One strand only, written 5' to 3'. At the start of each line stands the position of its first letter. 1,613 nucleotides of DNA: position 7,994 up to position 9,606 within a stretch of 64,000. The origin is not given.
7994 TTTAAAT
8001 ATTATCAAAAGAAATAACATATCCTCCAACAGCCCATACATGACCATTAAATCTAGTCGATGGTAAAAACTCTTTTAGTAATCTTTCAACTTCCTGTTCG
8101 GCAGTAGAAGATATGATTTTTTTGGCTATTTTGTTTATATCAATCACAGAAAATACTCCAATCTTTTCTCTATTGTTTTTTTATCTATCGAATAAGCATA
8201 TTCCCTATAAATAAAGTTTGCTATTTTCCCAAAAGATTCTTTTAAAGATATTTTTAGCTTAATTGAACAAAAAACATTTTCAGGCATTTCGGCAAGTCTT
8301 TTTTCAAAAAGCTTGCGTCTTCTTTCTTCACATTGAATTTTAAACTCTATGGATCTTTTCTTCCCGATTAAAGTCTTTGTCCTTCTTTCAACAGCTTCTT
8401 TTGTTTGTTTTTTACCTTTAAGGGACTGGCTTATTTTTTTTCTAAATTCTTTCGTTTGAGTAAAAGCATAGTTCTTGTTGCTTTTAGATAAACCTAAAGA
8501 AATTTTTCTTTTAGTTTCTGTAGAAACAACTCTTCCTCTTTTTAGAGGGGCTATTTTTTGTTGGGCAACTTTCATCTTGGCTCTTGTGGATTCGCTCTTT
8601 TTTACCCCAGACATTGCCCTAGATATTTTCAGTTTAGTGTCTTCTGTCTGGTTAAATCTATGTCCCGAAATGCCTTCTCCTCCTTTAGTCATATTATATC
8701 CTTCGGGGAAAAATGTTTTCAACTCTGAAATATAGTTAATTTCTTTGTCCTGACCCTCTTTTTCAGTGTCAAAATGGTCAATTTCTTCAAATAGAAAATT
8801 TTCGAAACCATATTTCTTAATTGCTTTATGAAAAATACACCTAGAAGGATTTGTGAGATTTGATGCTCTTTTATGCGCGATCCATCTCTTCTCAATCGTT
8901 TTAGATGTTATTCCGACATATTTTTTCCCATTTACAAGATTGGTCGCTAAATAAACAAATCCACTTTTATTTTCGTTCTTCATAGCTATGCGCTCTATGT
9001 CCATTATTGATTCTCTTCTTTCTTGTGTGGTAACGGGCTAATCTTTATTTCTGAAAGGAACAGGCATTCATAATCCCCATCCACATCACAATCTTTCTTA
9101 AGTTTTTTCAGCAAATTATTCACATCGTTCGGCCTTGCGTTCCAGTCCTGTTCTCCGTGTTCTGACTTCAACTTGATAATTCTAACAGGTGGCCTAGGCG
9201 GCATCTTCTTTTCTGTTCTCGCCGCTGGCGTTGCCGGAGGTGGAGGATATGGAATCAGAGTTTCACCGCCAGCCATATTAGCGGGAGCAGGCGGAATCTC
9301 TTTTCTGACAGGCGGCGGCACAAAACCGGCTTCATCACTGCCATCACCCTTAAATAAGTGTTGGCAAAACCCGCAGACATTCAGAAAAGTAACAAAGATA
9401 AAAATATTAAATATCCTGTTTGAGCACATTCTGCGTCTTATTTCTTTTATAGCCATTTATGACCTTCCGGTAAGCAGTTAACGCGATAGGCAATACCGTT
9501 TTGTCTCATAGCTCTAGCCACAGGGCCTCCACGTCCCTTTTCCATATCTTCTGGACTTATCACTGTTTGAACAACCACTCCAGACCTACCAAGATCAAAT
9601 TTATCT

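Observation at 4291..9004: CCA-adding enzyme locus broken up by up to four homing-endonuclease-like units, leaving a 5' stub and a split gene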

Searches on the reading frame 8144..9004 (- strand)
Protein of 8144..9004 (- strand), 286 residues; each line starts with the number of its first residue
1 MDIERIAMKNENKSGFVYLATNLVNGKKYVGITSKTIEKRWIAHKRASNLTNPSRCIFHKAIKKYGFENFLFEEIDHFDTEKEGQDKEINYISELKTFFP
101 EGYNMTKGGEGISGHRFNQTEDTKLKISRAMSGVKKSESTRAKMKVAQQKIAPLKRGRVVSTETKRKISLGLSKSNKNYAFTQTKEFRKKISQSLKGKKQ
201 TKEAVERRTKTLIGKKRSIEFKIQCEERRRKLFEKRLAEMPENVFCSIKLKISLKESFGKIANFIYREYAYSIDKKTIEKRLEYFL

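Call 3: search_protein_families(library=pfam, proteins=[window:8144-9004:-], max_evalue=0.1)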
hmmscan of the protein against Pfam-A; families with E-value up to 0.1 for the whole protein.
window:8144-9004:- (286 aa): 3 families
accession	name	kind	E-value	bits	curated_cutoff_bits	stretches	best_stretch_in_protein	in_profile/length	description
PF01541.30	GIY-YIG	-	8.8e-10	39.2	22.6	1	15-104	2-78/78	GIY-YIG catalytic domain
PF07460.16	NUMOD3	-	2.1e-06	28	20.4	1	182-199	3-20/37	NUMOD3 motif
PF19835.5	SegE_GIY-YIG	-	0.0031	18.2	25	1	11-35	14-38/123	Putative endonuclease segE, GIY-YIG domain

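Call 4: search_protein_families(library=phrogs, proteins=[window:8144-9004:-], max_evalue=0.01)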
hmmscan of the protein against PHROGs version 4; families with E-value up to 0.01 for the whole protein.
window:8144-9004:- (286 aa): 6 families
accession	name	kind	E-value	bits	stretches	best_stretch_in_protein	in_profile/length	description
phrog_314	-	DNA, RNA and nucleotide metabolism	2.4e-39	136.7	1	5-175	169-338/574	homing endonuclease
phrog_7168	-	DNA, RNA and nucleotide metabolism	5.9e-16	59.7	1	15-192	2-173/284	homing endonuclease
phrog_5123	-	DNA, RNA and nucleotide metabolism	4.1e-10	40.8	1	16-126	3-107/152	homing endonuclease with GIY-YIG motif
phrog_19446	-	DNA, RNA and nucleotide metabolism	4.5e-09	37.2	1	15-173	2-148/254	homing endonuclease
phrog_20015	-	DNA, RNA and nucleotide metabolism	2.6e-05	25.3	1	17-48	5-36/46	endonuclease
phrog_447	-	other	0.0053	17.6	1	11-93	23-111/148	NAD synthetase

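Call 49: find_related_loci(query=window:8144-9004:-, collection=viral_contigs, flank=3000)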
Query window:8144-9004:- (286 aa) in viral_contigs; peptide patterns used: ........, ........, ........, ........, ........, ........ (x = any residue, [..] = any of these).
3 stretches matched a pattern, but none encodes a relative of the query by tblastn (E <= 1e-3).

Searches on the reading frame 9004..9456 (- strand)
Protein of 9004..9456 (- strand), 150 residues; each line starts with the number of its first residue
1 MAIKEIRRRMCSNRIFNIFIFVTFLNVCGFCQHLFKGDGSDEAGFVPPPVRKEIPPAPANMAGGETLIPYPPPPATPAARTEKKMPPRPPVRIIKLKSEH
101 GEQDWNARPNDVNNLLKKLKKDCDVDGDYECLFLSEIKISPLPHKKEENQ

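Call 3: search_protein_families(library=pfam, proteins=[window:9004-9456:-], max_evalue=0.1)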
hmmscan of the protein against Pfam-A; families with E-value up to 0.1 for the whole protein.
window:9004-9456:- (150 aa): 0 families

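Call 4: search_protein_families(library=phrogs, proteins=[window:9004-9456:-], max_evalue=0.01)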
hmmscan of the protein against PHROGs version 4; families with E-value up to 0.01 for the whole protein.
window:9004-9456:- (150 aa): 0 families
